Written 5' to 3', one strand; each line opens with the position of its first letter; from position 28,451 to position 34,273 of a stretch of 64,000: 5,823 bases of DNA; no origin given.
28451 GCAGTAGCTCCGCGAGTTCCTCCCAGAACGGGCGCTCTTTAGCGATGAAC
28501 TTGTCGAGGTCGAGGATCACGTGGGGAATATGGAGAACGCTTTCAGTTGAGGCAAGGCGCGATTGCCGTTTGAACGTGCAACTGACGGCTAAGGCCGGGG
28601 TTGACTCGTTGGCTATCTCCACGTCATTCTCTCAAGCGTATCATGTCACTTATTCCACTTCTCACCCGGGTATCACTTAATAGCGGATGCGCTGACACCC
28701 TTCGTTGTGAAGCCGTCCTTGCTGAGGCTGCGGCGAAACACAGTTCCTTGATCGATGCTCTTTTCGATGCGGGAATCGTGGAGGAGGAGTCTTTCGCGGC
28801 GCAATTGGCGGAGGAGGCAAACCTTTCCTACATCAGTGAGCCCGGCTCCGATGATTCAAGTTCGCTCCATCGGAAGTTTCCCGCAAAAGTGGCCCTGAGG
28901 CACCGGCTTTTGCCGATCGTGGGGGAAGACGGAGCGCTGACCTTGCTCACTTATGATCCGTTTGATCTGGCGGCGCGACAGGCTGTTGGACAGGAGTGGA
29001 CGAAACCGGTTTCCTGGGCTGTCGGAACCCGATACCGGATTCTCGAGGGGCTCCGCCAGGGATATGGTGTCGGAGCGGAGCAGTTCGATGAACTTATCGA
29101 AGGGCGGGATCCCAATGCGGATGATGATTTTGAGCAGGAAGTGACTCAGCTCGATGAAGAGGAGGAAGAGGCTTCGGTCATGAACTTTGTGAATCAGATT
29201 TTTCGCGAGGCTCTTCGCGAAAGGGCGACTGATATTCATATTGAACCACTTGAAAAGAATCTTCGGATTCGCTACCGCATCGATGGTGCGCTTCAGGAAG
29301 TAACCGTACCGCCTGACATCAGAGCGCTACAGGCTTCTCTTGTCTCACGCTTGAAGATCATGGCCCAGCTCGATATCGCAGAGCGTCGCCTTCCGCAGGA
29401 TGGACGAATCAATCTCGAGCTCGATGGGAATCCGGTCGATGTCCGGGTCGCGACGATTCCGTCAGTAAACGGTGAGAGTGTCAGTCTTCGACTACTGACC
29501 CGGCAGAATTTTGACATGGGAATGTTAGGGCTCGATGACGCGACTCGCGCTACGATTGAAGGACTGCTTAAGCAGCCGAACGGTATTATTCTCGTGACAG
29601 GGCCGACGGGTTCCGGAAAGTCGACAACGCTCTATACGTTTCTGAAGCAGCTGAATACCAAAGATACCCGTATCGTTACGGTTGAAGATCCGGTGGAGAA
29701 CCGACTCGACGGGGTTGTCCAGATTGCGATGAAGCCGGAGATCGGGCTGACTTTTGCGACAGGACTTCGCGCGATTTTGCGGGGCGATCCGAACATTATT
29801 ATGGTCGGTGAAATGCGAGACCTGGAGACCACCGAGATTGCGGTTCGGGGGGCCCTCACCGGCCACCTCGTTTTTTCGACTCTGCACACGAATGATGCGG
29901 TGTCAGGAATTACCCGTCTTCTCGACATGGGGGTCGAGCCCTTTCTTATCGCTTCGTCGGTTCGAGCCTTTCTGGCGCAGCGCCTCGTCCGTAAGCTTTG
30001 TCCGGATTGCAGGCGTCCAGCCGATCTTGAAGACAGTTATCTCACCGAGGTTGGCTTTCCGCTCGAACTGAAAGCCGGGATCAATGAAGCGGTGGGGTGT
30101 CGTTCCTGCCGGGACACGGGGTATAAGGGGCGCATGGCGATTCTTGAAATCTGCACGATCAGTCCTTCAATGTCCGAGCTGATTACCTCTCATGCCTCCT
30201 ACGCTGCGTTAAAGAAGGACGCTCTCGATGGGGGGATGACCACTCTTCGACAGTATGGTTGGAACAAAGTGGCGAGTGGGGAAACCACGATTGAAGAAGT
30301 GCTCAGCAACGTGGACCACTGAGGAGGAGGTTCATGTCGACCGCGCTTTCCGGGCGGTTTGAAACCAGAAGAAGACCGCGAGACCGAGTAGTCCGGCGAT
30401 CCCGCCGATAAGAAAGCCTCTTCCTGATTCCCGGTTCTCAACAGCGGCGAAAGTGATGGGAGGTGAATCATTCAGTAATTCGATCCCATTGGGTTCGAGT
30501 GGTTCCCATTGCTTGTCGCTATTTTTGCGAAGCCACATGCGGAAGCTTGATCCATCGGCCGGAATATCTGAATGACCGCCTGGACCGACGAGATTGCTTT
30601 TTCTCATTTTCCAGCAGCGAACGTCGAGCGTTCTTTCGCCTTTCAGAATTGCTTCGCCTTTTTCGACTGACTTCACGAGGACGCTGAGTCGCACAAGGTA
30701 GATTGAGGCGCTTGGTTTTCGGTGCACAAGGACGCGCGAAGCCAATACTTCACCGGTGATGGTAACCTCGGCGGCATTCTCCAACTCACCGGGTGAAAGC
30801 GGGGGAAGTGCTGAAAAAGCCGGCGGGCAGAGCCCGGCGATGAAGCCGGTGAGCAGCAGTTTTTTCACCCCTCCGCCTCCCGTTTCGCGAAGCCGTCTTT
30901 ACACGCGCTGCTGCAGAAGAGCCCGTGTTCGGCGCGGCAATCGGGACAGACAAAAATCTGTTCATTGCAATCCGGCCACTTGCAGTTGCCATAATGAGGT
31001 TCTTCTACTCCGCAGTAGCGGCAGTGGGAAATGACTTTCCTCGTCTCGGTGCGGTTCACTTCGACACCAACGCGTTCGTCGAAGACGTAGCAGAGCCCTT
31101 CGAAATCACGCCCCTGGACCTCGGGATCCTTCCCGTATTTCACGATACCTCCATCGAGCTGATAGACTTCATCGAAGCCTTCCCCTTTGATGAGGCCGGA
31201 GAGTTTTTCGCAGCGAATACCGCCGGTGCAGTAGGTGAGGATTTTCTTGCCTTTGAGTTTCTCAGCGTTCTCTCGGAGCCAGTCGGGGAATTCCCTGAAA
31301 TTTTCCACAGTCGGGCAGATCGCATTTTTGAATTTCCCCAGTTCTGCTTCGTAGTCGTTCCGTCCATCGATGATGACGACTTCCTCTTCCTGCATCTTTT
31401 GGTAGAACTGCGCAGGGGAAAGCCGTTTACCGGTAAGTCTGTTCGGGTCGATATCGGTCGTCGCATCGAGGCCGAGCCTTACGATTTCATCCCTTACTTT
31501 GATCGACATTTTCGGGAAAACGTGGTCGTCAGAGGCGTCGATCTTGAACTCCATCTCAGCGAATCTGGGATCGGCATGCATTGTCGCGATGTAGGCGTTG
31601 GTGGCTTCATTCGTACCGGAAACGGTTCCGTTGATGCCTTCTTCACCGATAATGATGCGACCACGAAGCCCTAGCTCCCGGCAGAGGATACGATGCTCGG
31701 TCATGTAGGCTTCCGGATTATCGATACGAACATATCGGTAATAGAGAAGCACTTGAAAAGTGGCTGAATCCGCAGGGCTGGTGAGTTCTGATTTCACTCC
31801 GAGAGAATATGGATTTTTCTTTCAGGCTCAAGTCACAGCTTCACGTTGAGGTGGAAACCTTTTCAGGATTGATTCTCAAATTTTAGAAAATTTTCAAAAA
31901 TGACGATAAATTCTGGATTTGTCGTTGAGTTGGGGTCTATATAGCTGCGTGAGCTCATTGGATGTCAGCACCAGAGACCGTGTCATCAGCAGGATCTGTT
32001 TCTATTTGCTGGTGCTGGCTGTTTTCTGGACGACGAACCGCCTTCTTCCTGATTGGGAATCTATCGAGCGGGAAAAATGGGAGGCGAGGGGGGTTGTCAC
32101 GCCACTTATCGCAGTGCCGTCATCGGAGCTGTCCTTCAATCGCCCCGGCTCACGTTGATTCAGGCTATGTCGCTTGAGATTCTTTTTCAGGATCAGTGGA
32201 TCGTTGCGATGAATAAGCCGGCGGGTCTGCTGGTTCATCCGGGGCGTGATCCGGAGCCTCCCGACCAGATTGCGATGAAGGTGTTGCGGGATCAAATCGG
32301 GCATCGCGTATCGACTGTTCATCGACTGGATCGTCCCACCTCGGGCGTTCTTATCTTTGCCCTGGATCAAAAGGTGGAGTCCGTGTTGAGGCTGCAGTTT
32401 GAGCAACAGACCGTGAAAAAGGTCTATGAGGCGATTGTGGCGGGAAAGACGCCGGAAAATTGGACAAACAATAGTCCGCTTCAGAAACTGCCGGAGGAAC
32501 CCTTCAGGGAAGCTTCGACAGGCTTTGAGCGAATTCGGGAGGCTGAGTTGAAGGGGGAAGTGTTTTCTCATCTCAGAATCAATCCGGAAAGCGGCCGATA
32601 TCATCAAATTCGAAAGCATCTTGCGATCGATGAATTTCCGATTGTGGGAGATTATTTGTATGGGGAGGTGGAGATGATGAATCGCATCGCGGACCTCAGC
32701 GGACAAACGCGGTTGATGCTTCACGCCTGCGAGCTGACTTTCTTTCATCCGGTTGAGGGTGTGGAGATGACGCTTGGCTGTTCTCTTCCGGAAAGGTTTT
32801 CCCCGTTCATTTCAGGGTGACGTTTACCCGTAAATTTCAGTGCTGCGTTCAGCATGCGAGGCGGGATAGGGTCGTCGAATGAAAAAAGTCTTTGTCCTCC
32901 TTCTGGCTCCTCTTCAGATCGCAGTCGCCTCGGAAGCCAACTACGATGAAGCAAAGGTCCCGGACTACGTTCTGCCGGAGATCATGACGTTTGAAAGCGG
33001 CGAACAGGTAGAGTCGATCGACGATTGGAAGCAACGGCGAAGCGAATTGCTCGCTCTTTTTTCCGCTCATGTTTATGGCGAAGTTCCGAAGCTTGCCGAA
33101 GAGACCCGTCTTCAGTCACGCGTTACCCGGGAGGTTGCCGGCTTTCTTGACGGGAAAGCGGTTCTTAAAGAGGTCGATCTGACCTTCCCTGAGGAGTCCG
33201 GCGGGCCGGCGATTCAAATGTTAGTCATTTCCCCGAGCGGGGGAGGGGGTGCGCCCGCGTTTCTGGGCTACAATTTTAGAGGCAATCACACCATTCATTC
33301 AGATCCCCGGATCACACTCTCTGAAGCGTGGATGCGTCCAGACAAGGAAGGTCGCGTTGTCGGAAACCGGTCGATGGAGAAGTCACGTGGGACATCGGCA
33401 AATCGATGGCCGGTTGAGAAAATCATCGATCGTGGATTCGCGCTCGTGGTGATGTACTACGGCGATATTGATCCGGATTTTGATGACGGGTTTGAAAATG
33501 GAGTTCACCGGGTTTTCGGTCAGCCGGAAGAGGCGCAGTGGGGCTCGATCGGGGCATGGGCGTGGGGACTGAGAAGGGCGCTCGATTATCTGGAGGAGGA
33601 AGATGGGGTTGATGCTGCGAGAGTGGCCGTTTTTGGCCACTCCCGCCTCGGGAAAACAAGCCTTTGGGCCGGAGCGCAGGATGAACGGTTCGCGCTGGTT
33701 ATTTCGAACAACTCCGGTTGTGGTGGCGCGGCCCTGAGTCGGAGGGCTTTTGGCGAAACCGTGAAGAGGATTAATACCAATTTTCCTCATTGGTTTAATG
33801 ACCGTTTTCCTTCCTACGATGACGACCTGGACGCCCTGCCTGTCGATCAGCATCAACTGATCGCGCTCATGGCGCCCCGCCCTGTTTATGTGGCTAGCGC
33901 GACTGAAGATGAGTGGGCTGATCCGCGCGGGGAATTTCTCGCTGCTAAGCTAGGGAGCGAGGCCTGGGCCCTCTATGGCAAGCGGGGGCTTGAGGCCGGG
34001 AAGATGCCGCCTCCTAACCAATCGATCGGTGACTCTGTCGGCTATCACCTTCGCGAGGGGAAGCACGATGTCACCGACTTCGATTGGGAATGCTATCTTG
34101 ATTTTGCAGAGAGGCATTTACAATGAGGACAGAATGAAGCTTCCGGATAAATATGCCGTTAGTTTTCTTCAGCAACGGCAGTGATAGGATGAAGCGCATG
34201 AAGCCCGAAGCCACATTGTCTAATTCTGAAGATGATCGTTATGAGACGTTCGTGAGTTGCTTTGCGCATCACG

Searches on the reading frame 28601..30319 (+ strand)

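Call 25: search_protein_families(library=pfam, proteins=[window:28601-30319:+], max_evalue=0.001)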
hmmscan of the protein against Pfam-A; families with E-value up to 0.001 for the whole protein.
window:28601-30319:+ (573 aa): 6 families
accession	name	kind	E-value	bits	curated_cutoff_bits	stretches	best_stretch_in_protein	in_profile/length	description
PF00437.27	T2SSE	-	1.5e-131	438.9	24.9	1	186-568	1-369/370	Type II/IV secretion system protein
PF05157.20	MshEN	-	2.2e-11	44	23.1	1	74-157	2-86/90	MshEN domain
PF13401.12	AAA_22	-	3.9e-06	27.7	27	1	326-369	4-47/130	AAA domain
PF13191.12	AAA_16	-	6.9e-06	27.1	32.6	1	323-428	16-114/167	AAA ATPase domain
PF25199.1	nSTAND_NTPase5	-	2.9e-05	24.3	34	1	322-371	36-86/145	Novel STAND NTPase 5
PF20720.3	nSTAND3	-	0.0003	21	27.2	0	326-365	16-55/155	Novel STAND NTPase 3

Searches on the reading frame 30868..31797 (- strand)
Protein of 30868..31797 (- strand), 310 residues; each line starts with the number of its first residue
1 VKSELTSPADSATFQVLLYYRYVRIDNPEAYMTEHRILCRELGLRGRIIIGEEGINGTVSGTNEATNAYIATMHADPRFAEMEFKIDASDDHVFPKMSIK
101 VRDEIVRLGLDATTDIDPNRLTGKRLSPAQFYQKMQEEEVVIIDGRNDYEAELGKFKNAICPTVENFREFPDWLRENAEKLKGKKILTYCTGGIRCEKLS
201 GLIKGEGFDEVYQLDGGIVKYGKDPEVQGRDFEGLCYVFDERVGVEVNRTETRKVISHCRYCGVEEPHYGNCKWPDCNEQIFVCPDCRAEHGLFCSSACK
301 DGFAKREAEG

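Call 33: search_protein_families(library=pfam, proteins=[window:30868-31797:-], max_evalue=0.001)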
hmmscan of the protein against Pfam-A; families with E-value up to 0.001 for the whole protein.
window:30868-31797:- (310 aa): 3 families
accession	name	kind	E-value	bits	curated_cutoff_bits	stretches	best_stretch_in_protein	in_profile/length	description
PF17773.7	UPF0176_N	-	2.5e-28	98.8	26.2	1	15-105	2-92/92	UPF0176 acylphosphatase like domain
PF12368.13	Rhodanese_C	-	1.6e-16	60.8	26.9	1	233-300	1-66/66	Rhodanase C-terminal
PF00581.25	Rhodanese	-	1.2e-11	45.4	22.2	1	127-222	1-100/102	Rhodanese-like domain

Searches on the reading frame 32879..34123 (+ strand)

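Call 25: search_protein_families(library=pfam, proteins=[window:32879-34123:+], max_evalue=0.001)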
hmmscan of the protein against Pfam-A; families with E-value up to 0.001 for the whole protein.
window:32879-34123:+ (415 aa): 1 family
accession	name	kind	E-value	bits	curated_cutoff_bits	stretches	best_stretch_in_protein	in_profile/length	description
PF22244.2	GCE_fung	-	4.8e-32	112.1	27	1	217-367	73-231/231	Glucuronyl esterase, fungi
